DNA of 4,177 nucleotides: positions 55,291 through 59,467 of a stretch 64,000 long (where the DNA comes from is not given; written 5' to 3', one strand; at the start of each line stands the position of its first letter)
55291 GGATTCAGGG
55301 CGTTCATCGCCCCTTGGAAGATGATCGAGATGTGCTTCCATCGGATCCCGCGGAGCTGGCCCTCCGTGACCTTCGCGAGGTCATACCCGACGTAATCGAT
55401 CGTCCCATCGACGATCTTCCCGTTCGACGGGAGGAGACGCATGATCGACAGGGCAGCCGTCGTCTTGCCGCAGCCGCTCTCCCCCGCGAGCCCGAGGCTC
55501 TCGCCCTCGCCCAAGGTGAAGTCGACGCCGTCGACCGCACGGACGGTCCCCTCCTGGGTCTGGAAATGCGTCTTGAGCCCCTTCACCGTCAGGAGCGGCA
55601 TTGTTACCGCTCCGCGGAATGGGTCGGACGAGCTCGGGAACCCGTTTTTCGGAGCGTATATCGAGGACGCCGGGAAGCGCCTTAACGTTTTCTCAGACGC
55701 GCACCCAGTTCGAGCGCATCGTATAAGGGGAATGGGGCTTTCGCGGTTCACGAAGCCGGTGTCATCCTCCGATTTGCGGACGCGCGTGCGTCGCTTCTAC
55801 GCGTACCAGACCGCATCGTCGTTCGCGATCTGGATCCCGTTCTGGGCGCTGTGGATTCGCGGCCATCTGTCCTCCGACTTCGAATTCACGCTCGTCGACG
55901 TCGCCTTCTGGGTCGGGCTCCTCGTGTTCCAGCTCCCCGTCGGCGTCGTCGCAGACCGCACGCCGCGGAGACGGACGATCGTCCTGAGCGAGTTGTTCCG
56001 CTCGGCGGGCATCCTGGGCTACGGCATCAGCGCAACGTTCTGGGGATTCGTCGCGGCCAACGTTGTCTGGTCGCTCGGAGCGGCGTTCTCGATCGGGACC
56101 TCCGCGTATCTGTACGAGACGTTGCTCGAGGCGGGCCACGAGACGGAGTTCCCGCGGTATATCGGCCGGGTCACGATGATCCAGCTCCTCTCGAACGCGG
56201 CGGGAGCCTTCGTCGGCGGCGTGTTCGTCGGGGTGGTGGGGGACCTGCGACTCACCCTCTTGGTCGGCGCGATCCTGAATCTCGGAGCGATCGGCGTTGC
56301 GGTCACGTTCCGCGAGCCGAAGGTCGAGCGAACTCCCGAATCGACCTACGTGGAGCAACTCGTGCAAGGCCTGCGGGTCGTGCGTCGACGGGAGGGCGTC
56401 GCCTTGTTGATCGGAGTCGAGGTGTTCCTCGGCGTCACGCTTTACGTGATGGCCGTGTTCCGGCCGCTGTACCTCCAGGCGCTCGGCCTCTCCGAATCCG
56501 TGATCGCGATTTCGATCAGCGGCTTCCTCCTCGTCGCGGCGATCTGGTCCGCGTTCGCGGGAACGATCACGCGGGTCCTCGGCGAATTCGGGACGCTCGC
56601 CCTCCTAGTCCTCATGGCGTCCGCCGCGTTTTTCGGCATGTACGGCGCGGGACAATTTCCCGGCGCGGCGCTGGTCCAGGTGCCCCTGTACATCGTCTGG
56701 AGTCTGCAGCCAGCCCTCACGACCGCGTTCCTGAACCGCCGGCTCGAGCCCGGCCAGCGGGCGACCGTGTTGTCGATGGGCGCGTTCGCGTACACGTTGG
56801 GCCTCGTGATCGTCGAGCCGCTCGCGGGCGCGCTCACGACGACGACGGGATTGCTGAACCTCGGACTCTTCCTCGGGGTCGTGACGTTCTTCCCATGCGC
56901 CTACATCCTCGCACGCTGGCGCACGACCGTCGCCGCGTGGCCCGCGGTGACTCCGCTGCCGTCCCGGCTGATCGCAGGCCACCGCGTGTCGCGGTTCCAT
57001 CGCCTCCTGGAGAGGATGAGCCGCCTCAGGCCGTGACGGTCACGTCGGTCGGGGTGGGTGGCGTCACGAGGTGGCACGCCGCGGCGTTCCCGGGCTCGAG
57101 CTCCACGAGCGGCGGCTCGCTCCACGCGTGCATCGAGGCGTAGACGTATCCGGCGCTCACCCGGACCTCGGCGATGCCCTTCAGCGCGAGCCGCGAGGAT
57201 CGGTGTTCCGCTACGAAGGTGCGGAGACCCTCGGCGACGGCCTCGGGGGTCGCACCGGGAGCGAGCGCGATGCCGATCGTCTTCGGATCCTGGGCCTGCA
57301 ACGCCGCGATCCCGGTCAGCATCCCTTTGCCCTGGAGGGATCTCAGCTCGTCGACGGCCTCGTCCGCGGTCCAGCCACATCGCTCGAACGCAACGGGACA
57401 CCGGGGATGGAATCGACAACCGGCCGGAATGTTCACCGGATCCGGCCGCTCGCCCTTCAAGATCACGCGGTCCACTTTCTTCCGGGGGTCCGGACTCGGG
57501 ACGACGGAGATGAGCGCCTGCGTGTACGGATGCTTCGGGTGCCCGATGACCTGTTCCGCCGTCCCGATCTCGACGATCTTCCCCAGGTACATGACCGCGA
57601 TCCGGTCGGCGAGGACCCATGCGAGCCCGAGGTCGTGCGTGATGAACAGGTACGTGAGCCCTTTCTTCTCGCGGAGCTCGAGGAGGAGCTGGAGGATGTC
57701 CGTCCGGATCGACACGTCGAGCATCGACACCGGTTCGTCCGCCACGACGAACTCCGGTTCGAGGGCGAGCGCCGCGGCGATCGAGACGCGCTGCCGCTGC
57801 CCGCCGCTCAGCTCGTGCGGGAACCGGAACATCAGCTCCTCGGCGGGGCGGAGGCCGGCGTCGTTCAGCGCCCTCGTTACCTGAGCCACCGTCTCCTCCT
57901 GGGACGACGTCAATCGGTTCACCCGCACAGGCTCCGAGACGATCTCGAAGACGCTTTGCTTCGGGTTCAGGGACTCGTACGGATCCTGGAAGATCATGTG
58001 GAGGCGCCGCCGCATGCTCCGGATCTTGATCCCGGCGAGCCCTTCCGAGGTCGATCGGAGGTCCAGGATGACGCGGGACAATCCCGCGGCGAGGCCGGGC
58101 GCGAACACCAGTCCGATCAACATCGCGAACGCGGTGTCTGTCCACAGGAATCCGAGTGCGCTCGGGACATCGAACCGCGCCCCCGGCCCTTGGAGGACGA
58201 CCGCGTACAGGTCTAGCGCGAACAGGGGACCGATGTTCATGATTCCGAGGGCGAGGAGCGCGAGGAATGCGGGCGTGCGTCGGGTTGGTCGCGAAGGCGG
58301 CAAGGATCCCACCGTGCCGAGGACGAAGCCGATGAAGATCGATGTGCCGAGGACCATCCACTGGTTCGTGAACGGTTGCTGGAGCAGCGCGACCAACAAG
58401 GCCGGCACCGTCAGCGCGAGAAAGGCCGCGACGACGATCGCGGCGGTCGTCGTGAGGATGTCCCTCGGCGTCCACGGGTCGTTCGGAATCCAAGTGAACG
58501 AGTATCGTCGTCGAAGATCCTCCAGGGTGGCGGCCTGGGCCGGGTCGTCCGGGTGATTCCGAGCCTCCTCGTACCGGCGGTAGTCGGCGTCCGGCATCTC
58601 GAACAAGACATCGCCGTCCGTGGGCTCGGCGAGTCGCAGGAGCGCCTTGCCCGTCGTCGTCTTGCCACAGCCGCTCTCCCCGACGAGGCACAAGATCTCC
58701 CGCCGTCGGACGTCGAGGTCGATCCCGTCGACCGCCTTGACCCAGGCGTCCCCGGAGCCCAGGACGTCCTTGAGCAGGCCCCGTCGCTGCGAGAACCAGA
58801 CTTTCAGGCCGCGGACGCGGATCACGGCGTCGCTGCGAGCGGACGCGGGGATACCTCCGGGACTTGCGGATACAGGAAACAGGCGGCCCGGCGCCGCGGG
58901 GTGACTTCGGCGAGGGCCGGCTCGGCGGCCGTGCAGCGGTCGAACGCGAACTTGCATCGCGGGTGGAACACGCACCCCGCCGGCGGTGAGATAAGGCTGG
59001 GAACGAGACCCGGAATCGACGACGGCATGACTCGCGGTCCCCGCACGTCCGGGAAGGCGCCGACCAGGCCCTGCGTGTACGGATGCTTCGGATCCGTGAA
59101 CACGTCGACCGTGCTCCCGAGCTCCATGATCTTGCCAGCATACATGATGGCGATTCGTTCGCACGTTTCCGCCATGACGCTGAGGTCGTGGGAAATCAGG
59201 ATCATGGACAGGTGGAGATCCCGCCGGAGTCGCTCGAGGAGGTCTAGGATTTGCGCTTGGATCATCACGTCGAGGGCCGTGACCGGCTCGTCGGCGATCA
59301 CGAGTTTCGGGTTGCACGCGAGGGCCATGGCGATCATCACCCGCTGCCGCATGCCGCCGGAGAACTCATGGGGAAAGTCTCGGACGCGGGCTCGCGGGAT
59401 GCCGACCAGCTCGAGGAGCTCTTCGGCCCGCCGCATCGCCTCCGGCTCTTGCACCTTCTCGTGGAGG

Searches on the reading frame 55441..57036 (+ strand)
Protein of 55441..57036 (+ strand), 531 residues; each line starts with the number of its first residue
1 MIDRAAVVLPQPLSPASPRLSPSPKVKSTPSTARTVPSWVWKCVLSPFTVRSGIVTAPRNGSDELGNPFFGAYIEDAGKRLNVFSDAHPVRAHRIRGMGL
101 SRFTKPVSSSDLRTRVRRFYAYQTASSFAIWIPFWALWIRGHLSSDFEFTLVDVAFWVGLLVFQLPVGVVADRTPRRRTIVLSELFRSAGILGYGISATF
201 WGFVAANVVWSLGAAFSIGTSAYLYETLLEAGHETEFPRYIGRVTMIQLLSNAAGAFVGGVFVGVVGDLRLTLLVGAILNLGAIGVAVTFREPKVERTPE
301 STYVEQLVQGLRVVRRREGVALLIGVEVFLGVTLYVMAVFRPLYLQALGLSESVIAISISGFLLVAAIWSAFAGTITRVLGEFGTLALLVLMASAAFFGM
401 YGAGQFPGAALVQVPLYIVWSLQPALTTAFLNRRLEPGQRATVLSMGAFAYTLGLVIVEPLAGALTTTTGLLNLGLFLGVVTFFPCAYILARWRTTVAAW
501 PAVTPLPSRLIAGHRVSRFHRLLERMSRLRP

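Call 13: search_protein_families(library=pfam, proteins=[window:55441-57036:+], max_evalue=0.00001)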
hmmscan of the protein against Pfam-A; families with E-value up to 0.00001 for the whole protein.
window:55441-57036:+ (531 aa): 1 family
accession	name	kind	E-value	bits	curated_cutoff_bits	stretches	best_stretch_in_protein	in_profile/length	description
PF07690.21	MFS_1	-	1.4e-21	77.2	33.4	1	127-457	11-345/347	Major Facilitator Superfamily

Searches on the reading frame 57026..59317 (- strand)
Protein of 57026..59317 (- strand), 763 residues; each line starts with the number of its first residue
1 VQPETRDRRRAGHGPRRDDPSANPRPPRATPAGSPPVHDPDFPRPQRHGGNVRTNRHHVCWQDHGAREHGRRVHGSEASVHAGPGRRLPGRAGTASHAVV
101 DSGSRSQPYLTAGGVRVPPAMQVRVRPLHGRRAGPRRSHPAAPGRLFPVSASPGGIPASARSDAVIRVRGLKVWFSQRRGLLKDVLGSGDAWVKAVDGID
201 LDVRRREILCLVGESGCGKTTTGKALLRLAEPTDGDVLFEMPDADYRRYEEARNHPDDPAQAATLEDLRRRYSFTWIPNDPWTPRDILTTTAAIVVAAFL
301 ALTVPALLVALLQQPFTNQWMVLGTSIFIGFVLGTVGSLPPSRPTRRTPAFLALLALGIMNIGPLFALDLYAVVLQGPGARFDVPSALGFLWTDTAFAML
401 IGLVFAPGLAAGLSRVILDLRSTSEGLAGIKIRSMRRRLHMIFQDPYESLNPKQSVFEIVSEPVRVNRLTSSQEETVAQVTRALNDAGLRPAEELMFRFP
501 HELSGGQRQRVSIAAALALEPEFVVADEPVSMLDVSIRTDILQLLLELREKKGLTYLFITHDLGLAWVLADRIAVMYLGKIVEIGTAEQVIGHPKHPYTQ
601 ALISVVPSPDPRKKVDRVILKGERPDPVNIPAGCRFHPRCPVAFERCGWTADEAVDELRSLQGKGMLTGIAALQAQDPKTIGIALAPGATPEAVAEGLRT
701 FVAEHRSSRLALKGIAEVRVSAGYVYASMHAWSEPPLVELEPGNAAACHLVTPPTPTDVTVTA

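Call 13: search_protein_families(library=pfam, proteins=[window:57026-59317:-], max_evalue=0.00001)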
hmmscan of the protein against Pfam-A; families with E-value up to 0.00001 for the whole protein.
window:57026-59317:- (763 aa): 2 families
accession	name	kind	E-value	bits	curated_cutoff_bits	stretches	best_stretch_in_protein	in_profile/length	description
PF00005.33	ABC_tran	-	1.6e-25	90.8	25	2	430-530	52-136/137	ABC transporter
PF08352.17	oligo_HPY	-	8.7e-21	74.5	27.1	1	582-647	1-65/65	Oligopeptide/dipeptide transporter, C-terminal region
